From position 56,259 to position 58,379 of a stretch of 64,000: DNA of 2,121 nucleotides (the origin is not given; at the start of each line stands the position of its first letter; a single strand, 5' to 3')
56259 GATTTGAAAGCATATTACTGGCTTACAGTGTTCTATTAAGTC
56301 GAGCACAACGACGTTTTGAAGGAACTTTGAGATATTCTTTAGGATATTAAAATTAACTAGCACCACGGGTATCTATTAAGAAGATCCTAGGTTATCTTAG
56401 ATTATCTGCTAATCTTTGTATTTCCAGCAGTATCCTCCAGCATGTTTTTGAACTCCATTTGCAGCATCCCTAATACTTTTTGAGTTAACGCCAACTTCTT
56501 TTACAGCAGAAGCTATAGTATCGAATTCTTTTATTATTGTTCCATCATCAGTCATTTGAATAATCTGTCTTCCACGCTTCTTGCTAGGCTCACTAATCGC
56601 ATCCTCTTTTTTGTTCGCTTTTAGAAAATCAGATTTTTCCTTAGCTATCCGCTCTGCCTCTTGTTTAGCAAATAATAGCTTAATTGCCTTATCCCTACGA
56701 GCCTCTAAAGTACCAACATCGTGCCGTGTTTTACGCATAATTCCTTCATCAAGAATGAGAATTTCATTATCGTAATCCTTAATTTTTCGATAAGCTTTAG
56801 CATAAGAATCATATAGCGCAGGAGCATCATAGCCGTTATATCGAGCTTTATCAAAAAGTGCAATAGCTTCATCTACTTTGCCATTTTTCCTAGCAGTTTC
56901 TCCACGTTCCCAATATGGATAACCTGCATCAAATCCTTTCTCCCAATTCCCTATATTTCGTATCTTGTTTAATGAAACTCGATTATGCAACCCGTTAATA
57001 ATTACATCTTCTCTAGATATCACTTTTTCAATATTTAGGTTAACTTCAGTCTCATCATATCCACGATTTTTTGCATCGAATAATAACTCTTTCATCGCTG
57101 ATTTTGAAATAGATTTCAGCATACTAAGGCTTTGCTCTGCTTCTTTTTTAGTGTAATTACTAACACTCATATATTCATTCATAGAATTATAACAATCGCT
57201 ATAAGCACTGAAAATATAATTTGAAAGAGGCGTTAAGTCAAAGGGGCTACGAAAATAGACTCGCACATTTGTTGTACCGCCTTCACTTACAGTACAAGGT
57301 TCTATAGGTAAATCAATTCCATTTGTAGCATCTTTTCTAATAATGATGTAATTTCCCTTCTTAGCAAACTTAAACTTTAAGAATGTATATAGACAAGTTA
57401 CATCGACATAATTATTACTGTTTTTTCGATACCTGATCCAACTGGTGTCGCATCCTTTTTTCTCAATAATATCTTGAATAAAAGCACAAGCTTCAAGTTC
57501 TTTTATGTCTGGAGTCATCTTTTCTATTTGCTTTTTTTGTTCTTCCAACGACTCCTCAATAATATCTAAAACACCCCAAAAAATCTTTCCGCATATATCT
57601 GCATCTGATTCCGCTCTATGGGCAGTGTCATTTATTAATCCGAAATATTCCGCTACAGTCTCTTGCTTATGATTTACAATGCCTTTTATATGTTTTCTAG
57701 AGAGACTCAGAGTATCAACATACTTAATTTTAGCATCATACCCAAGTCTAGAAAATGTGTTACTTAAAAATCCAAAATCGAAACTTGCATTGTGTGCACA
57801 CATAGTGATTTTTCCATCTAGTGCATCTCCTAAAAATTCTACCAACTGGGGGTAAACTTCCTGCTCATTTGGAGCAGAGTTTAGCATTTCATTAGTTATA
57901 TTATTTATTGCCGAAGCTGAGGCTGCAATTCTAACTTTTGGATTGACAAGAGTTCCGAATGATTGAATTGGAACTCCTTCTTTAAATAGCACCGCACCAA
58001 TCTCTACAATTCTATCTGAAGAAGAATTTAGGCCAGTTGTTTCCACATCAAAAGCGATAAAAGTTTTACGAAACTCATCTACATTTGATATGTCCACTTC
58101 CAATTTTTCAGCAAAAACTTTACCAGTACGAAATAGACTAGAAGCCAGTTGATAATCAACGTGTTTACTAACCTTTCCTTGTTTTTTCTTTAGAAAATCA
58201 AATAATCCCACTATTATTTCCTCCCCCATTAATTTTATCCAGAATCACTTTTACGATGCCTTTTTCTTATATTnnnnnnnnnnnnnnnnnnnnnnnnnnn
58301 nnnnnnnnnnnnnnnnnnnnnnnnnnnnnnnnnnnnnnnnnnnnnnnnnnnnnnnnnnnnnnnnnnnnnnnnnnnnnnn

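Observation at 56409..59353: IS-flanked three-gene island: XRE regulator – 280-aa unknown protein – 606-aa DEDDh exonuclease/TPR/NUMOD-like fusion; best candidate here for an uncharacterised defence-type system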

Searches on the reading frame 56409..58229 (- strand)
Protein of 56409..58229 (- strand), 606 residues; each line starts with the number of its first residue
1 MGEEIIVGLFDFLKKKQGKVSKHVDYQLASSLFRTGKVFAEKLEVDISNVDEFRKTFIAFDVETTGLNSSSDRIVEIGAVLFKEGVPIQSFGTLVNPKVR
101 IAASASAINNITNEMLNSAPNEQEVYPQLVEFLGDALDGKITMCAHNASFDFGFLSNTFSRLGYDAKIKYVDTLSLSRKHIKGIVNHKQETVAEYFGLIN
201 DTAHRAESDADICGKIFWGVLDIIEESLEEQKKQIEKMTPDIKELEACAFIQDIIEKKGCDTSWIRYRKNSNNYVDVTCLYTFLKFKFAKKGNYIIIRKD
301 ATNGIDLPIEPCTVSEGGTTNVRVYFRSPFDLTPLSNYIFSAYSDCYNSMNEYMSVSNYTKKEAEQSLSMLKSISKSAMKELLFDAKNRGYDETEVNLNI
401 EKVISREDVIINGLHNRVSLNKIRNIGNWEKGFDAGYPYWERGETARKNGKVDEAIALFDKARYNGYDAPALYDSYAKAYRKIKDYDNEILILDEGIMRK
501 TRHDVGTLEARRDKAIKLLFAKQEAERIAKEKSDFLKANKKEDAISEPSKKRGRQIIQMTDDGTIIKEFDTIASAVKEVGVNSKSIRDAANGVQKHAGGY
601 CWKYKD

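Call 3: search_protein_families(library=pfam, proteins=[window:56409-58229:-], max_evalue=0.1)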
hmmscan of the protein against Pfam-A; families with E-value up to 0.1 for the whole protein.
window:56409-58229:- (606 aa): 10 families
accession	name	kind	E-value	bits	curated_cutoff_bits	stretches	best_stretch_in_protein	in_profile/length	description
PF00929.31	RNase_T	-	5.7e-29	102.2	24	1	58-217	1-164/164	Exonuclease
PF16473.11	Rv2179c-like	-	1.5e-08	35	27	1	58-216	3-172/177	3'-5' exoribonuclease Rv2179c-like domain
PF13482.12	RNase_H_2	-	1.2e-05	25.8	22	1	60-201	3-118/165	RNase_H superfamily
PF22083.2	I-HmuI_NUMOD-like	-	5.2e-05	23.2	27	1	566-601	9-44/46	DNA endonuclease I-HmuI-like, NUMOD-like domain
PF07719.23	TPR_2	-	0.0038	17.7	27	1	439-462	4-27/34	Tetratricopeptide repeat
PF13432.12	TPR_16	-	0.011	16.5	32.7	1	442-494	3-55/65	Tetratricopeptide repeat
PF13181.12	TPR_8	-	0.025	15.2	25.7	0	439-462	4-27/34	Tetratricopeptide repeat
PF13428.12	TPR_14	-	0.05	14.8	23.5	0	440-462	5-27/44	Tetratricopeptide repeat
PF00515.34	TPR_1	-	0.066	13.5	27.8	0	442-462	7-27/34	Tetratricopeptide repeat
PF12854.13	PPR_1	-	0.095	12.9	23.8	0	448-461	19-32/34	PPR repeat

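Call 4: search_protein_families(library=padloc, proteins=[window:56409-58229:-], max_evalue=0.1)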
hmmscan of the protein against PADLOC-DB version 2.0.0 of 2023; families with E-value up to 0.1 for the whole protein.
window:56409-58229:- (606 aa): 6 families
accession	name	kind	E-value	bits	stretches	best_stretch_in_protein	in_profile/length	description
PDLC01247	DEDDh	-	7.7e-36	121.8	1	58-217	1-138/139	"CAS-I,CAS-II,CAS-III,CAS-IV,CAS-V,CAS-VI; associated"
PDLC05027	PDC-S48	-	2.7e-29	100.5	1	55-224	4-170/411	-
PDLC05028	PDC-S48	-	1.1e-27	94.8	1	51-213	14-172/512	-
PDLC03687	HEase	-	4.7e-09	34.4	1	542-606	110-173/178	homing endonuclease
PDLC03802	RTasHel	-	5.6e-05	20.2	1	55-208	399-505/675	DRT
PDLC03817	RTasSbcB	-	0.016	12.2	1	57-84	2-29/436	DRT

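Call 5: search_protein_families(library=ncbifam, proteins=[window:56409-58229:-], max_evalue=0.1)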
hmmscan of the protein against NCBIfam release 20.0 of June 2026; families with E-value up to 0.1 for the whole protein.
window:56409-58229:- (606 aa): 31 families (the best 25 are shown)
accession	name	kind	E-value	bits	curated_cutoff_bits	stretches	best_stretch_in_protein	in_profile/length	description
NF005289.0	PRK06807.1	equivalog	1.6e-56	191.9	335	1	55-364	8-307/313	3'-5' exonuclease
NF001688.0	PRK00448.1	equivalog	1.7e-40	138.5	873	1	49-238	417-602/1445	PolC-type DNA polymerase III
TIGR01405.1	polC_Gram_pos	equivalog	3.1e-36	124.6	1043.45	1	54-244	188-374/1211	DNA polymerase III subunit alpha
NF005907.0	PRK07883.1-5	equivalog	5.2e-35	120.9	454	1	56-224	29-195/584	DEDD exonuclease domain-containing protein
NF005906.0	PRK07883.1-4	equivalog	9.8e-34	116.6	495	1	56-222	7-169/563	DEDD exonuclease domain-containing protein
TIGR01407.1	dinG_rel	hypoth_equivalog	5.9e-31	107.5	547.7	1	57-264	2-204/889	putative DnaQ family exonuclease/DinG family helicase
NF005981.0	PRK08074.1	equivalog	2.7e-30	105.1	789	1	55-243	3-188/931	ATP-dependent DNA helicase DinG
NF005905.0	PRK07883.1-3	equivalog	6e-30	104.4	508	1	53-240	22-207/581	DEDD exonuclease domain-containing protein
TIGR00573.1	dnaq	subfamily_domain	1.6e-28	99.7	71.5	1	55-242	7-197/217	exonuclease, DNA polymerase III, epsilon subunit family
NF005904.0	PRK07883.1-2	equivalog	1.1e-27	96.6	969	1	52-224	27-197/584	DEDD exonuclease domain-containing protein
NF006316.0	PRK08517.1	equivalog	1.7e-26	93.1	247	1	55-226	70-235/270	3'-5' exonuclease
NF004964.0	PRK06310.1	equivalog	1.7e-26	93.1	236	1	55-219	7-169/250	DNA polymerase III subunit epsilon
NF004963.0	PRK06309.1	equivalog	1.1e-24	87.4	245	1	56-223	3-165/232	DNA polymerase III subunit epsilon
NF004719.0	PRK06063.1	equivalog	1.7e-23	83.1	389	1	51-222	12-178/331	DEDDh family exonuclease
NF004316.1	PRK05711.1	equivalog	5.1e-22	78.7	196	1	58-230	4-178/234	DNA polymerase III subunit epsilon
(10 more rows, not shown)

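Call 6: search_protein_families(library=phrogs, proteins=[window:56409-58229:-], max_evalue=0.1)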
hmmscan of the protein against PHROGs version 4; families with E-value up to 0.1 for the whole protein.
window:56409-58229:- (606 aa): 5 families
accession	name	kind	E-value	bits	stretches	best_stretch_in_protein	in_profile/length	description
phrog_14632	-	DNA, RNA and nucleotide metabolism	3.8e-53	181.6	1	55-355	82-365/380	DNA polymerase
phrog_192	-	DNA, RNA and nucleotide metabolism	3.5e-46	159.3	1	53-241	104-297/397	DNA polymerase exonuclease subunit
phrog_17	-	DNA, RNA and nucleotide metabolism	2.6e-09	36.6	1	20-178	646-765/1445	DNA polymerase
phrog_20162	-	DNA, RNA and nucleotide metabolism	2e-05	25.9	1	537-606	14-83/88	HNH endonuclease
phrog_30580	-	unknown function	0.065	14.4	0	567-601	20-54/85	-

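Call 19: find_homologous_proteins(query=window:56409-58229:-)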
Query window:56409-58229:- (606 aa): 1010 proteins with E <= 0.001 among 8000 candidates; the best 120 are listed.
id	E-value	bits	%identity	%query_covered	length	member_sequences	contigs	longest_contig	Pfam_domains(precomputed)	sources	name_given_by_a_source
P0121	0.0e+0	1353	100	100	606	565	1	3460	PF00929.32,PF13482.13,PF16473.12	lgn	-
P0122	0.0e+0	1024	75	99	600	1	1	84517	PF00929.32,PF13482.13,PF16473.12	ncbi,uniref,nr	ncbi:exonuclease domain-containing protein [Granulicatella seriolae]|uniref:Exonuclease domain-conta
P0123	6.9e-262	888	66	99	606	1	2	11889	PF00929.32,PF13482.13,PF16473.12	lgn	-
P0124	1.5e-258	877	66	99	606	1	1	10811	PF00929.32,PF16473.12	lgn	-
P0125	9.9e-256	868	63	99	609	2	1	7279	PF00929.32,PF13482.13,PF16473.12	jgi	jgi:DNA polymerase III epsilon subunit family exonuclease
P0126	1.5e-254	864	65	99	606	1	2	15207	PF00929.32,PF13482.13,PF16473.12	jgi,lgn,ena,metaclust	metaclust:\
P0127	2.7e-253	860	64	100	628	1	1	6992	PF00929.32,PF16473.12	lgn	-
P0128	4.3e-250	849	64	99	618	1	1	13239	PF00929.32,PF13482.13,PF16473.12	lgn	-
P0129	9.6e-250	848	63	99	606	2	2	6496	PF00929.32,PF13482.13,PF16473.12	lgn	-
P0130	7.4e-249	845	62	99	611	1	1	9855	PF00929.32,PF13482.13,PF16473.12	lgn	-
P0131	2.1e-241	821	62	99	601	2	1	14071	PF00929.32,PF16473.12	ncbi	-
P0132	2.2e-238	811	64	94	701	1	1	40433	PF00929.32,PF16473.12,PF05154.22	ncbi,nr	ncbi:MAG: NINE protein [Clostridia bacterium]|nr:NINE protein [Clostridia bacterium]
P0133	1.7e-234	798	60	99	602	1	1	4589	PF00929.32,PF16473.12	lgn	-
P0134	2.0e-233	794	58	99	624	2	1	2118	PF00929.32,PF13482.13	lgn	-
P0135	6.6e-232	789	58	99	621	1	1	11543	PF00929.32,PF16473.12,PF22083.3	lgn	-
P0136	7.9e-229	779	58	99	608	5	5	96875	PF00929.32,PF16473.12,PF22083.3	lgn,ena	-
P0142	2.2e-225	768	57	99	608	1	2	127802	PF00929.32,PF16473.12,PF22083.3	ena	-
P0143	4.2e-225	767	56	99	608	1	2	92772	PF00929.32,PF16473.12,PF22083.3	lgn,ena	-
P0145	7.5e-225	766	55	99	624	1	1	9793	PF00929.32,PF13482.13,PF16473.12,PF22083.3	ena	-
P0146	1.5e-223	762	58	95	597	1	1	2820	PF00929.32,PF16473.12,PF22083.3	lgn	-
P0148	2.1e-222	758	57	99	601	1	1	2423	PF00929.32,PF16473.12,PF22083.3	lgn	-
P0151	5.7e-220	750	54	99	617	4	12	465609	PF00929.32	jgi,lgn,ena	-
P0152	6.4e-220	750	56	99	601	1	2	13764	PF00929.32,PF13482.13,PF16473.12,PF22083.3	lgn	-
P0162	1.4e-213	729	54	99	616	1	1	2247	PF00929.32,PF16473.12,PF22083.3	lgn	-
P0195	4.5e-202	691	53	99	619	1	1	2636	PF00929.32,PF16473.12,PF22083.3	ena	-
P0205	2.6e-198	678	52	99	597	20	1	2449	PF00929.32,PF22083.3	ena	-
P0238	8.2e-188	644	53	96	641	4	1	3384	PF00929.32,PF13482.13,PF16473.12,PF22083.3,PF13181.13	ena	-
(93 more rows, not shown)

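Call 22: find_encoding_contigs(protein=P0151, flank=7000, max_places=4)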
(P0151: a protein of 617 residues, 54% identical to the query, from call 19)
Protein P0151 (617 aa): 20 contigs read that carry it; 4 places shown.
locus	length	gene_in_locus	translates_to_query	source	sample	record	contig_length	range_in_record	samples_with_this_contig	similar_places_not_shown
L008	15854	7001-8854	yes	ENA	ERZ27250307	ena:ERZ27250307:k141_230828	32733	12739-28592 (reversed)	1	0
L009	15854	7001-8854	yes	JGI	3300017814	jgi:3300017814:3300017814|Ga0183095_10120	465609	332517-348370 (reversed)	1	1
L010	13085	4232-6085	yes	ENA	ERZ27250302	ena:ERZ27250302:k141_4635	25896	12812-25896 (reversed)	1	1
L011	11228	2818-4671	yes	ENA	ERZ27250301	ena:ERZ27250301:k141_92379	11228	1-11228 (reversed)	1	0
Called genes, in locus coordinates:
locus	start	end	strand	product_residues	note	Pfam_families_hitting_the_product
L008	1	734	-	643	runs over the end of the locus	PF01496:V_ATPase_I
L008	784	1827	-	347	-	PF01992:vATP-synt_AC39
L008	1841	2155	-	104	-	-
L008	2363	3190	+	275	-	PF02390:Methyltransf_4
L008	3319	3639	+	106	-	PF00085:Thioredoxin, PF13098:Thioredoxin_2 (weak)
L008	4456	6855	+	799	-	PF13166:AAA_13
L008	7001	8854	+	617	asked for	PF00929:RNase_T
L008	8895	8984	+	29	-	-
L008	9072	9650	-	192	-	PF00149:Metallophos, PF12850:Metallophos_2 (weak)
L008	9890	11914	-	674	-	PF00356:LacI, PF00532:Peripla_BP_1, PF13377:Peripla_BP_3, PF13407:Peripla_BP_4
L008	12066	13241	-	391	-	PF01408:GFO_IDH_MocA, PF02894:GFO_IDH_MocA_C, PF22685:Gal80p_C-like (weak), PF22725:GFO_IDH_MocA_C3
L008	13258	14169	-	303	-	PF01261:AP_endonuc_2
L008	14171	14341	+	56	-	-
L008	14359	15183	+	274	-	PF01261:AP_endonuc_2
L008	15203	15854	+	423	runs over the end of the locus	-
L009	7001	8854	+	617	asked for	PF00929:RNase_T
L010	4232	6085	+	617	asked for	PF00929:RNase_T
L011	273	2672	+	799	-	PF13166:AAA_13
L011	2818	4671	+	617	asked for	PF00929:RNase_T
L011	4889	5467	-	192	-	PF00149:Metallophos, PF12850:Metallophos_2 (weak)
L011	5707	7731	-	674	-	PF00356:LacI, PF00532:Peripla_BP_1, PF13377:Peripla_BP_3, PF13407:Peripla_BP_4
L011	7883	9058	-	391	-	PF01408:GFO_IDH_MocA, PF02894:GFO_IDH_MocA_C, PF22685:Gal80p_C-like (weak), PF22725:GFO_IDH_MocA_C3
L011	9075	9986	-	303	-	PF01261:AP_endonuc_2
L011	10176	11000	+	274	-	PF01261:AP_endonuc_2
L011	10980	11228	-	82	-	?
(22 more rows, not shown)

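Call 23: find_encoding_contigs(protein=P0122, flank=7000, max_places=2)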
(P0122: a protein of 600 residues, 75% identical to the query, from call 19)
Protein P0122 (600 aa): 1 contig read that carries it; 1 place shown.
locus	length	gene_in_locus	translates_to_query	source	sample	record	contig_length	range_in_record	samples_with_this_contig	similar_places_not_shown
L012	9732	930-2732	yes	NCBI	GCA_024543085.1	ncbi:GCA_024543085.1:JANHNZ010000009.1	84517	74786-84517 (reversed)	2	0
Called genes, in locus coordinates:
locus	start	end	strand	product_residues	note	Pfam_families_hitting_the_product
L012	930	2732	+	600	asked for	PF00929:RNase_T, PF13482:RNase_H_2 (faint), PF16473:Rv2179c-like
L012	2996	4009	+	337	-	-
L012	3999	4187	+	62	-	-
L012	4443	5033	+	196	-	PF13338:AbiEi_4 (weak)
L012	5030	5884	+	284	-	PF08843:AbiEii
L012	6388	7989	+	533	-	PF00005:ABC_tran, PF02463:SMC_N (faint)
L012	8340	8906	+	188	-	PF08240:ADH_N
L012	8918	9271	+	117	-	PF00107:ADH_zinc_N (weak), PF13602:ADH_zinc_N_2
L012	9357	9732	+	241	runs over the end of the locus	PF01872:RibD_C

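Call 53: find_related_loci(query=A4, collection=viral_contigs, flank=8000)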
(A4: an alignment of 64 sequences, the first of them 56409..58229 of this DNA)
Query A4 (606 aa) in viral_contigs; peptide patterns used: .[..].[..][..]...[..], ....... (x = any residue, [..] = any of these).
600 stretches matched a pattern (row limit reached: there are more); 122 encode a relative of the query (tblastn E <= 1e-3); the best 80 are kept; 80 distinct loci.
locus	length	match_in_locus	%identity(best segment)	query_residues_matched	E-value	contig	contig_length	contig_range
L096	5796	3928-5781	45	7-606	3e-177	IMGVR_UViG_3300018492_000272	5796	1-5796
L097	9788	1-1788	45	7-606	5e-168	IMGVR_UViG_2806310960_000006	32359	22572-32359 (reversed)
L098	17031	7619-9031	41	12-606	2e-81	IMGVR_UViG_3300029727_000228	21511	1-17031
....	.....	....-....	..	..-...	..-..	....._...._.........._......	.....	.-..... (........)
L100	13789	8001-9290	50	28-606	5e-66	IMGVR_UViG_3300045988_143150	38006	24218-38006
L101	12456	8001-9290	50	28-606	5e-66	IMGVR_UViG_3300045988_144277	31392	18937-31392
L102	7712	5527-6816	50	28-606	9e-66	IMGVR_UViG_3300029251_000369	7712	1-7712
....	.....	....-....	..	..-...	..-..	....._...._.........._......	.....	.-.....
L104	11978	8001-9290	50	28-606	1e-65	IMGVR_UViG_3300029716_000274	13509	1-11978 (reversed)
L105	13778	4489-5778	50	28-606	1e-65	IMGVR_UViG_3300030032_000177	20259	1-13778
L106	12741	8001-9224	53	50-606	8e-65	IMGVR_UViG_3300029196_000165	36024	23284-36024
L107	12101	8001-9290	49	28-606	2e-64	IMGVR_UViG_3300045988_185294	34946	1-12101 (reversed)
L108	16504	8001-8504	42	57-221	5e-30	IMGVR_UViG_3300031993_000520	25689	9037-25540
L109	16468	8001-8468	39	55-217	1e-27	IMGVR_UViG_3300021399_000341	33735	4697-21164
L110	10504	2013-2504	35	57-224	3e-27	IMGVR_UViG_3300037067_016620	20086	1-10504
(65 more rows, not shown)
